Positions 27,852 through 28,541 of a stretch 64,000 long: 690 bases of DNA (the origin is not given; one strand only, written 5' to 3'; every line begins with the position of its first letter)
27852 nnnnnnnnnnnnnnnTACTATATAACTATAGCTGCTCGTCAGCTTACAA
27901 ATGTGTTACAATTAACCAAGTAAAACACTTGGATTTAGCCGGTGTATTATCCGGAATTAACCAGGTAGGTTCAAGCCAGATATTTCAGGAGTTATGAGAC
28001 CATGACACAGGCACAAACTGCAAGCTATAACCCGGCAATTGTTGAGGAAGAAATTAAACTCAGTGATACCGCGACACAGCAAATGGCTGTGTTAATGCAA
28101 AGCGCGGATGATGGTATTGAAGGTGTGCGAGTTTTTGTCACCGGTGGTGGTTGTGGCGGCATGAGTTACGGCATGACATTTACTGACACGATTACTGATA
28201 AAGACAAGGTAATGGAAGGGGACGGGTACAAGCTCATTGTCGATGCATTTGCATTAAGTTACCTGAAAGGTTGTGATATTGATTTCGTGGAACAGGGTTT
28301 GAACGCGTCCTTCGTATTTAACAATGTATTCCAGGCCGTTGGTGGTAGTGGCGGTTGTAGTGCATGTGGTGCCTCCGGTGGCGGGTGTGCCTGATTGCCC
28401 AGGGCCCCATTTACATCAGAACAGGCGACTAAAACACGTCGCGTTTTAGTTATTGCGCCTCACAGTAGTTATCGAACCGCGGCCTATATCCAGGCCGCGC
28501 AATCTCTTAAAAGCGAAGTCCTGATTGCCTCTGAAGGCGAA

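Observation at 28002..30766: Coupled HesB/IscA-like protein (Cys/Gly-rich tail), ATP-grasp ligase and PflA/AmmeMemoRadiSam-type radical SAM enzyme: candidate uncharacterised modification or Fe-S/sulfur cassette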

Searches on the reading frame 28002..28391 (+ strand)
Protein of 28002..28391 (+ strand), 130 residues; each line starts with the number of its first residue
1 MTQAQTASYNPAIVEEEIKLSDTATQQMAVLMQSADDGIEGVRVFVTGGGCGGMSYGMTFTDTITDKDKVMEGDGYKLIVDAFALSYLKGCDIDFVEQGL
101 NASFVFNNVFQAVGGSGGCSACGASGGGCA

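Call 3: search_protein_families(library=pfam, proteins=[window:28002-28391:+], max_evalue=0.01)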
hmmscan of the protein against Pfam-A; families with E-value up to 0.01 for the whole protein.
window:28002-28391:+ (130 aa): 1 family
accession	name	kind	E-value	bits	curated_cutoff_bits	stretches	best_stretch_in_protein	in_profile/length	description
PF01521.26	Fe-S_biosyn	-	1.7e-11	44.8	26.3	1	17-108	2-99/110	Iron-sulphur cluster biosynthesis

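Call 4: search_protein_families(library=ncbifam, proteins=[window:28002-28391:+], max_evalue=0.01)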
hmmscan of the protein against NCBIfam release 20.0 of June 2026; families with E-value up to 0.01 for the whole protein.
window:28002-28391:+ (130 aa): 10 families
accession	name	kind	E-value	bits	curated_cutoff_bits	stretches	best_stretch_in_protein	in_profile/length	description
TIGR00049.1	TIGR00049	subfamily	1.5e-22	79.7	58.8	1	18-110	1-93/106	iron-sulfur cluster assembly accessory protein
NF010147.0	PRK13623.1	equivalog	8.7e-22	77.5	117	1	15-113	7-105/115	iron-sulfur cluster insertion protein ErpA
TIGR02011.1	IscA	equivalog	2.5e-20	72.7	150.6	1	18-120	1-100/105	iron-sulfur cluster assembly protein IscA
NF007049.0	PRK09502.1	equivalog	2.7e-20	72.5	181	1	18-119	3-101/107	iron-sulfur cluster assembly protein IscA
TIGR01997.1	sufA_proteo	equivalog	6.8e-19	68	136.2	1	18-113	3-97/107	Fe-S cluster assembly scaffold SufA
NF007050.0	PRK09504.1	equivalog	2.2e-16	60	161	1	16-110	16-109/122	Fe-S cluster assembly scaffold SufA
NF038090.1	IscA_HesB_Se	subfamily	1.4e-11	44.6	85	1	19-120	3-100/101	IscA/HesB family protein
TIGR03341.1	YhgI_GntY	equivalog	3.4e-08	33.5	269.35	1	18-106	1-90/190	Fe-S biogenesis protein NfuA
NF008392.0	PRK11190.1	equivalog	7.4e-08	32.5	268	1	18-103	2-88/192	Fe-S biogenesis protein NfuA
TIGR01911.1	HesB_rel_seleno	subfamily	0.00096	19.7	66.35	1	18-97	4-82/92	HesB-like protein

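Call 6: find_homologous_proteins(query=window:28002-28391:+)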
Query window:28002-28391:+ (130 aa): 1793 proteins with E <= 0.001 among 1802 candidates; the best 120 are listed.
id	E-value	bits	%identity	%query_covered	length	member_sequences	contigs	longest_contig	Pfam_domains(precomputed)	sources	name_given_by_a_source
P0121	2.8e-74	265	94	87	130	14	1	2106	PF01521.27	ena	-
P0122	8.8e-73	260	91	87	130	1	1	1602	PF01521.27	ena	-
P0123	4.5e-71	255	90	87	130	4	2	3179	PF01521.27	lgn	-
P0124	5.4e-71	254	89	87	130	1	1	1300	PF01521.27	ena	-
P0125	5.8e-71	254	90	87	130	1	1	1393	PF01521.27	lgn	-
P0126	9.3e-71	254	88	87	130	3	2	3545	PF01521.27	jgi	jgi:iron-sulfur cluster insertion protein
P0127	3.4e-70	252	89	87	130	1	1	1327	PF01521.27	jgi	jgi:iron-sulfur cluster insertion protein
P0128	5.9e-69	248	88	87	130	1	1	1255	PF01521.27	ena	-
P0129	3.3e-68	245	86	93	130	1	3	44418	PF01521.27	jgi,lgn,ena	-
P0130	3.8e-64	232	78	100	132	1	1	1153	PF01521.27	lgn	-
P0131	9.1e-61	221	78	87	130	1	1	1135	PF01521.27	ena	-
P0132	1.4e-57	211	67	85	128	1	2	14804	PF01521.27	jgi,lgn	-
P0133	1.8e-57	211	67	85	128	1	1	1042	PF01521.27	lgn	-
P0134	2.7e-57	210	66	85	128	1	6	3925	PF01521.27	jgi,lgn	jgi:iron-sulfur cluster insertion protein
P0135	5.0e-57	209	67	85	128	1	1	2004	PF01521.27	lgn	-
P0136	6.8e-57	209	66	85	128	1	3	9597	PF01521.27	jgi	-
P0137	2.1e-56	207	66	85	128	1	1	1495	PF01521.27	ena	-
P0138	5.6e-56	206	69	91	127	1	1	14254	PF01521.27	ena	-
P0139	9.0e-56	205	66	88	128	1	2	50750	PF01521.27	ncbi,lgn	-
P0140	1.3e-55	205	66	88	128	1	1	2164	PF01521.27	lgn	-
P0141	7.7e-55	202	63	85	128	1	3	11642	PF01521.27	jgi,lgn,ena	-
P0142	1.3e-54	201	70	90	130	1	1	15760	PF01521.27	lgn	-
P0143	2.0e-54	201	69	82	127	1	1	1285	PF01521.27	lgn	-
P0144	2.1e-54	201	68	90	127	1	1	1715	PF01521.27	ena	-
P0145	3.3e-54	200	71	82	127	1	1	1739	PF01521.27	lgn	-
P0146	6.0e-54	199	71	82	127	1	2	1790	PF01521.27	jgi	jgi:iron-sulfur cluster insertion protein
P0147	7.8e-54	199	68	90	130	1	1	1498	PF01521.27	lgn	-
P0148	7.8e-54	199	69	90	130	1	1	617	PF01521.27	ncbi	-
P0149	8.8e-54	199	69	91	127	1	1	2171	PF01521.27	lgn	-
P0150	2.2e-53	197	70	82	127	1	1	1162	PF01521.27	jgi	jgi:iron-sulfur cluster insertion protein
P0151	2.8e-53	197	65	85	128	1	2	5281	PF01521.27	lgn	-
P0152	4.3e-53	197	63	85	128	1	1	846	PF01521.27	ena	-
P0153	4.5e-53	196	68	90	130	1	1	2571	PF01521.27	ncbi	-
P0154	6.4e-53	196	69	87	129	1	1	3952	PF01521.27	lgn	-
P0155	6.6e-53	196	69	90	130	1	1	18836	PF01521.27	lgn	-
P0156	6.6e-53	196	68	90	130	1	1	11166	PF01521.27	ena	-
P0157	7.8e-53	196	69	82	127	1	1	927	PF01521.27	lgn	-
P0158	7.9e-53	196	68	90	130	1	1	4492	PF01521.27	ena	-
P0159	1.1e-52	195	68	90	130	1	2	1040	PF01521.27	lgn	-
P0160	1.1e-52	195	65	85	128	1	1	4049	PF01521.27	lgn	-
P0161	1.2e-52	195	67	90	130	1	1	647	PF01521.27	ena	-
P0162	1.2e-52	195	69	87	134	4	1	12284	PF01521.27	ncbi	-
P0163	1.3e-52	195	68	90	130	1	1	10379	PF01521.27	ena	-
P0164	1.3e-52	195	67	90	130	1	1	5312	PF01521.27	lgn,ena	-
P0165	1.5e-52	195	67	90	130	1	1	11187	PF01521.27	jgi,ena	-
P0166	1.6e-52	195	67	90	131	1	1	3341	PF01521.27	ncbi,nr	ncbi:MAG: iron-sulfur cluster assembly accessory protein [Gammaproteobacteria bacterium]|nr:iron-sul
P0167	1.7e-52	195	67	90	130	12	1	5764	PF01521.27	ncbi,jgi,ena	-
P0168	1.8e-52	195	66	90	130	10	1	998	PF01521.27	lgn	-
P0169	2.0e-52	194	68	90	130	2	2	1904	PF01521.27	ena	-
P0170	2.1e-52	194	67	90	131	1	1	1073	PF01521.27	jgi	jgi:iron-sulfur cluster insertion protein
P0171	2.7e-52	194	63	85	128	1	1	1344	PF01521.27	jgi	-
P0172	3.9e-52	193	68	82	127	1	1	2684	PF01521.27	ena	-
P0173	4.1e-52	193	68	87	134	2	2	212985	PF01521.27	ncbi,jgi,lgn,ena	-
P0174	4.4e-52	193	65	90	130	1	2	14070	PF01521.27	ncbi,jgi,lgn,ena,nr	ncbi:MAG TPA: iron-sulfur cluster assembly accessory protein [Chromatiales bacterium]|nr:iron-sulfur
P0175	4.5e-52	193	61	85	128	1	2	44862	PF01521.27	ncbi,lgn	ncbi:MAG: HesB/IscA family protein [Thiohalophilus sp.]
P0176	4.6e-52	193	65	90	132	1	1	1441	PF01521.27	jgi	-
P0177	5.3e-52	193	79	82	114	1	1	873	PF01521.27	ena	-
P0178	6.3e-52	193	64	89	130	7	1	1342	PF01521.27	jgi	-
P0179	6.6e-52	193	64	93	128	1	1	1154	PF01521.27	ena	-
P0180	7.6e-52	192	65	95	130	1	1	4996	PF01521.27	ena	-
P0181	8.4e-52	192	65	87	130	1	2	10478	PF01521.27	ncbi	-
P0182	8.5e-52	192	63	85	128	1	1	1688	PF01521.27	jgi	-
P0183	1.0e-51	192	67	90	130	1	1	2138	PF01521.27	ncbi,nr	ncbi:MAG: iron-sulfur cluster assembly accessory protein [Halobacteria archaeon]|nr:iron-sulfur clus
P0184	1.1e-51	192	64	89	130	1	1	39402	PF01521.27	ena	-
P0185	1.7e-51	191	65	90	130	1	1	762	PF01521.27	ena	-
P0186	1.9e-51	191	65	95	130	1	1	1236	PF01521.27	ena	-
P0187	2.1e-51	191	64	90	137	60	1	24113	PF01521.27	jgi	-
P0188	2.2e-51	191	65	90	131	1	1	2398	PF01521.27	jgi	jgi:iron-sulfur cluster insertion protein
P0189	2.4e-51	191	65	95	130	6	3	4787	PF01521.27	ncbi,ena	-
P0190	2.9e-51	191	66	87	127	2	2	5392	PF01521.27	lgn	-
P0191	3.0e-51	191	64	90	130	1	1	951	PF01521.27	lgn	-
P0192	3.5e-51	190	63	86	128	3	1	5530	PF01521.27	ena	-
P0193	7.3e-51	189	64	82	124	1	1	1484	PF01521.27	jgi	-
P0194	8.3e-51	189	60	85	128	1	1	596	PF01521.27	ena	-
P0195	9.6e-51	189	64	90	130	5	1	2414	PF01521.27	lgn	-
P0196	1.1e-50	189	70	87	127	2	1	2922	PF01521.27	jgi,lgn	-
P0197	1.5e-50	188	66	90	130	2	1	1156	PF01521.27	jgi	-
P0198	1.7e-50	188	64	90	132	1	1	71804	PF01521.27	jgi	jgi:iron-sulfur cluster assembly accessory protein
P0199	1.8e-50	188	66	82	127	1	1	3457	PF01521.27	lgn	-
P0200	2.9e-50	187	66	90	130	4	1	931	PF01521.27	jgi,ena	-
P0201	3.2e-50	187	67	87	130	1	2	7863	PF01521.27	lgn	-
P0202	3.4e-50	187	61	85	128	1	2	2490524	PF01521.27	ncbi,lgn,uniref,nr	ncbi:iron-sulfur cluster assembly accessory protein [Thiohalophilus sp.]|uniref:HesB/IscA family pro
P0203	3.7e-50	187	61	85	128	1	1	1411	PF01521.27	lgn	-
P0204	5.5e-50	186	66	83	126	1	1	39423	PF01521.27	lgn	-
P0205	6.3e-50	186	63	90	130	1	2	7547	PF01521.27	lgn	-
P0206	6.6e-50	186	67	82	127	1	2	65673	PF01521.27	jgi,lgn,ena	-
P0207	6.7e-50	186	63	91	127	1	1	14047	PF01521.27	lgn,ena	-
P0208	6.8e-50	186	65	95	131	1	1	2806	PF01521.27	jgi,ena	-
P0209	8.2e-50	186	63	90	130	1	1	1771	PF01521.27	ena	-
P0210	8.3e-50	186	70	81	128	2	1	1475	PF01521.27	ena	-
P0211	1.0e-49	186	63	90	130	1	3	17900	PF01521.27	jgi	jgi:iron-sulfur cluster assembly accessory protein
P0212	1.0e-49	186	64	90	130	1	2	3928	PF01521.27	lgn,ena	-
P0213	1.0e-49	186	64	90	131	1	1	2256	PF01521.27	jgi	-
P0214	1.1e-49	185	71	82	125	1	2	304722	PF01521.27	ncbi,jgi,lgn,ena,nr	ncbi:MAG: iron-sulfur cluster assembly accessory protein [Gammaproteobacteria bacterium]|nr:iron-sul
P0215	1.5e-49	185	66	89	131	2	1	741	PF01521.27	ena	-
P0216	1.6e-49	185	63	90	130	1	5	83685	PF01521.27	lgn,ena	-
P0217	1.9e-49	185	64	89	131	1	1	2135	PF01521.27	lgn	-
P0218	2.2e-49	185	63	89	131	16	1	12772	PF01521.27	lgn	-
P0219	2.4e-49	184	65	81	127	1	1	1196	PF01521.27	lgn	-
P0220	2.5e-49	184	70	81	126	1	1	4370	PF01521.27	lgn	-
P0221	2.5e-49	184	67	95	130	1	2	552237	PF01521.27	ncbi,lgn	-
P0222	2.7e-49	184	68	87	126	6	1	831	PF01521.27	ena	-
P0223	2.9e-49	184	68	87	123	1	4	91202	PF01521.27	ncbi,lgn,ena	-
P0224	2.9e-49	184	63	95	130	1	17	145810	PF01521.27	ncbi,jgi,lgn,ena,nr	ncbi:MAG: iron-sulfur cluster assembly accessory protein [Proteobacteria bacterium]|jgi:iron-sulfur 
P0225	3.2e-49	184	62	87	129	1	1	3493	PF01521.27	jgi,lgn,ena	-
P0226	3.3e-49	184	64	90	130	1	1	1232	PF01521.27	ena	-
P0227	3.3e-49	184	62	87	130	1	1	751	PF01521.27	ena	-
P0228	4.8e-49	183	63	87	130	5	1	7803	PF01521.27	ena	-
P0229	5.9e-49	183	64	82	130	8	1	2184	PF01521.27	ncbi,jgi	-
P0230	6.0e-49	183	60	87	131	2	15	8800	PF01521.27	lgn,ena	-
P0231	6.1e-49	183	67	95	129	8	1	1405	PF01521.27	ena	-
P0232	6.7e-49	183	62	90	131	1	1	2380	PF01521.27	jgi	jgi:iron-sulfur cluster insertion protein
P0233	6.7e-49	183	64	95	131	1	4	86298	PF01521.27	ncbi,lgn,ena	-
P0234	6.9e-49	183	62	87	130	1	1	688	PF01521.27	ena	-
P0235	7.5e-49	183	63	90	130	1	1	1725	PF01521.27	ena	-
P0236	8.1e-49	183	58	87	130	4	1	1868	PF01521.27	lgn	-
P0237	1.0e-48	182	62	87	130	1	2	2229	PF01521.27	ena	-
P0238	1.0e-48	182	63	88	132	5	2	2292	PF01521.27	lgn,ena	-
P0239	1.0e-48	182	69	87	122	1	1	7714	PF01521.27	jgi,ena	-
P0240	1.4e-48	182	61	87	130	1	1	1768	PF01521.27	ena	-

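Call 29: find_encoding_contigs(protein=P0202, flank=6000, max_places=2)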
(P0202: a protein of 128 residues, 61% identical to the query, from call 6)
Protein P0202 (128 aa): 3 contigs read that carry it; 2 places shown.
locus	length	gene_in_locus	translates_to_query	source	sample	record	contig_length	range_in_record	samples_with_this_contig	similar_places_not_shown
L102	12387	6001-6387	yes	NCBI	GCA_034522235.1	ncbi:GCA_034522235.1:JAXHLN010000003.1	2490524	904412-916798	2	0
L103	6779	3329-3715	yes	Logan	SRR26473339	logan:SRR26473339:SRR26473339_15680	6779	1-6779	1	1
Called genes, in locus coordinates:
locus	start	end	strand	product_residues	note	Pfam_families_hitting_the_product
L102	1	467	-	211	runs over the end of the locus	PF13505:OMP_b-brl (weak)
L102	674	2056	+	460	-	PF25371:DUF7884 (weak), PF02353:CMAS, PF13489:Methyltransf_23, PF13847:Methyltransf_31, PF08241:Methyltransf_11, PF08242:Methyltransf_12, PF13649:Methyltransf_25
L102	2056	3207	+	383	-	PF01266:DAO (weak), PF01494:FAD_binding_3, PF13450:NAD_binding_8 (weak)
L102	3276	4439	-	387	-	-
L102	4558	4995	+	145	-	-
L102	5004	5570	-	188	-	PF14803:Zn_ribbon_Nudix, PF00293:NUDIX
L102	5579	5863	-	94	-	PF04362:Iron_traffic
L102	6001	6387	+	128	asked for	PF01521:Fe-S_biosyn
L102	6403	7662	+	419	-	PF01071:GARS_A (weak), PF02222:ATP-grasp (faint), PF13535:ATP-grasp_4, PF18603:LAL_C2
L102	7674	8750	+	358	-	PF04055:Radical_SAM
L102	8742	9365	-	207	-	PF02696:SelO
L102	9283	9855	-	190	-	PF02696:SelO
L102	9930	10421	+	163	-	PF14539:DUF4442 (weak)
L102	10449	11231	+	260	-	PF25084:LbH_EIF2B (faint), PF25087:GMPPB_C (faint), PF00132:Hexapep, PF13720:Acetyltransf_11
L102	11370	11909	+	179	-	PF07977:FabA, PF22818:ApeI-like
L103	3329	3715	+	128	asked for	PF01521:Fe-S_biosyn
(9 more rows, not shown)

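Call 30: find_encoding_contigs(protein=P0221, flank=6000, max_places=2)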
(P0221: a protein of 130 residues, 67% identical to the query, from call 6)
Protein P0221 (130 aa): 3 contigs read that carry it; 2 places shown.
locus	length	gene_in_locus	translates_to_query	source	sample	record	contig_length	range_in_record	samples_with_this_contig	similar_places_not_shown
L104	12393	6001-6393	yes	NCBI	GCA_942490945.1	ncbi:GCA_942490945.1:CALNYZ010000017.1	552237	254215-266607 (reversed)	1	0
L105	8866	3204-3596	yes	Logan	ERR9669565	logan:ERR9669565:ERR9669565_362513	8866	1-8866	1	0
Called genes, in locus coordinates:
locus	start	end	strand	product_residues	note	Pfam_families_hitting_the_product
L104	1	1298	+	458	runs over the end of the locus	PF25371:DUF7884, PF02353:CMAS, PF13489:Methyltransf_23 (weak), PF05175:MTS (weak), PF13847:Methyltransf_31 (weak), PF08241:Methyltransf_11, PF08242:Methyltransf_12, PF13649:Methyltransf_25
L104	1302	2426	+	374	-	PF01266:DAO (faint), PF01494:FAD_binding_3, PF07992:Pyr_redox_2 (faint), PF13450:NAD_binding_8 (weak)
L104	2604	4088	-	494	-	-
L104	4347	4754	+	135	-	-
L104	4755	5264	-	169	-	PF14803:Zn_ribbon_Nudix, PF00293:NUDIX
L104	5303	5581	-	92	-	-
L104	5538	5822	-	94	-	PF04362:Iron_traffic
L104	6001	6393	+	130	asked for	PF01521:Fe-S_biosyn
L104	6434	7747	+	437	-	PF18130:ATPgrasp_N, PF01071:GARS_A (weak), PF13535:ATP-grasp_4, PF18603:LAL_C2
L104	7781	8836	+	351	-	PF04055:Radical_SAM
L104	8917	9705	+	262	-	PF00132:Hexapep (weak), PF25084:LbH_EIF2B (faint), PF25087:GMPPB_C, PF00132:Hexapep (weak), PF13720:Acetyltransf_11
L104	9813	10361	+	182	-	PF07977:FabA, PF22818:ApeI-like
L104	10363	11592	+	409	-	PF00109:ketoacyl-synt, PF02801:Ketoacyl-synt_C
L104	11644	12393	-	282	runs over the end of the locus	PF27166:FimB (weak)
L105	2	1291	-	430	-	?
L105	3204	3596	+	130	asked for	PF01521:Fe-S_biosyn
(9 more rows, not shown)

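Call 51: search_solved_structures(query=window:28002-28391:+, max_evalue=0.001, show_alignments=2)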
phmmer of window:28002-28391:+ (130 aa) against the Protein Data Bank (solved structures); distinct sequences matched with E-value up to 0.001: 5.
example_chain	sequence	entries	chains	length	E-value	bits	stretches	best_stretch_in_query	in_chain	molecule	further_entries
1nwb_A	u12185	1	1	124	6.6e-16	61.8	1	18-122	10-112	Hypothetical protein AQ_1857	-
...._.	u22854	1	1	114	2.5e-15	59.9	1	20-112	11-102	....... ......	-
1r94_A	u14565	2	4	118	2.8e-15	59.7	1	18-109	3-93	Protein yfhF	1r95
1s98_A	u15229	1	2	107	4.7e-15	59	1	18-109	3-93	Protein yfhF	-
2d2a_A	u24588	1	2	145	9.9e-11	45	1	22-110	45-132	SufA protein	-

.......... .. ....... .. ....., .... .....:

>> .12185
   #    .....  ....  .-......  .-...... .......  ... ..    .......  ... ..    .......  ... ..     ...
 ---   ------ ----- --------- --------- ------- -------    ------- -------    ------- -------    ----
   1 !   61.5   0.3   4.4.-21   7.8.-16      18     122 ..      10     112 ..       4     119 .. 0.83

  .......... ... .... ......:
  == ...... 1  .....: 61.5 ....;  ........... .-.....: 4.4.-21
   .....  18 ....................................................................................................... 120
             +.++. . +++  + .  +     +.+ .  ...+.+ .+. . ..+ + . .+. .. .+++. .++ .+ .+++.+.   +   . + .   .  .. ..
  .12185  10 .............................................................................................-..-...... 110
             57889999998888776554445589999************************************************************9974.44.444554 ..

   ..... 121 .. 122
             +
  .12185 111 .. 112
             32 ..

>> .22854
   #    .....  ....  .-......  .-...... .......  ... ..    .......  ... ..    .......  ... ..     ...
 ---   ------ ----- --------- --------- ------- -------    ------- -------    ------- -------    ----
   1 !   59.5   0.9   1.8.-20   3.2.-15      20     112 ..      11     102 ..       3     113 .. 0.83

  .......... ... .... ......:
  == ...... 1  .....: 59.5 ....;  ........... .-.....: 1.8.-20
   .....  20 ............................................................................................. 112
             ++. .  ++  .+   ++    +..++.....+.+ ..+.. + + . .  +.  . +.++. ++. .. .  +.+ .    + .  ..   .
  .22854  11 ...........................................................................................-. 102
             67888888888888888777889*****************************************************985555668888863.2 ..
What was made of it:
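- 28002..28394 (+): Tailed A-type Fe-S carrier paralogue (HesB/IscA-like, 130 aa). Nearest solved structures are Aquifex IscA, HI1723, and E. coli IscA and SufA (call 51).
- HesB belongs to the A-type carrier family (calls 3, 4, 51).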

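Call 72: find_encoding_contigs(protein=P0223, flank=6000, max_places=2)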
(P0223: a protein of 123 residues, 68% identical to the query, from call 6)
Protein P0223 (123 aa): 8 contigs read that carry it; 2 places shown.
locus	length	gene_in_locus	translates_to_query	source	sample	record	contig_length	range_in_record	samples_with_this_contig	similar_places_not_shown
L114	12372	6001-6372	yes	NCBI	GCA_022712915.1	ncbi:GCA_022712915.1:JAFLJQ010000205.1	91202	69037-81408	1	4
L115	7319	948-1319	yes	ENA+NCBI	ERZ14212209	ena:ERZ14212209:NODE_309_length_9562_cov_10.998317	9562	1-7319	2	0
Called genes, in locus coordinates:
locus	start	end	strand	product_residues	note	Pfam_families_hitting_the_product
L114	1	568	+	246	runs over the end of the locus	PF13505:OMP_b-brl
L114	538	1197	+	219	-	-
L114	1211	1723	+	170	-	PF00578:AhpC-TSA, PF08534:Redoxin, PF00255:GSHPx (weak), PF00085:Thioredoxin, PF13098:Thioredoxin_2, PF13905:Thioredoxin_8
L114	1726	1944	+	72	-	PF14086:DUF4266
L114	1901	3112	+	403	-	PF12094:DUF3570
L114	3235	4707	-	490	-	PF00929:RNase_T, PF08411:ExoI_SH3, PF26016:ExoI_C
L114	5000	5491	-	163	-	PF00293:NUDIX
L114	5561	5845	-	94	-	PF04362:Iron_traffic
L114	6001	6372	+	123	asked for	PF01521:Fe-S_biosyn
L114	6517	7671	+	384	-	PF18130:ATPgrasp_N (faint), PF02222:ATP-grasp (weak), PF07478:Dala_Dala_lig_C (weak), PF13535:ATP-grasp_4, PF18603:LAL_C2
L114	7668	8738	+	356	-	PF04055:Radical_SAM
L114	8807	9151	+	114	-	PF13599:Pentapeptide_4 (weak), PF00805:Pentapeptide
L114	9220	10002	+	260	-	PF25084:LbH_EIF2B (faint), PF25087:GMPPB_C (faint), PF00132:Hexapep (weak), PF13720:Acetyltransf_11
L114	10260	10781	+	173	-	PF07977:FabA, PF22818:ApeI-like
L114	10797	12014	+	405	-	PF00109:ketoacyl-synt, PF02801:Ketoacyl-synt_C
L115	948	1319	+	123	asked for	PF01521:Fe-S_biosyn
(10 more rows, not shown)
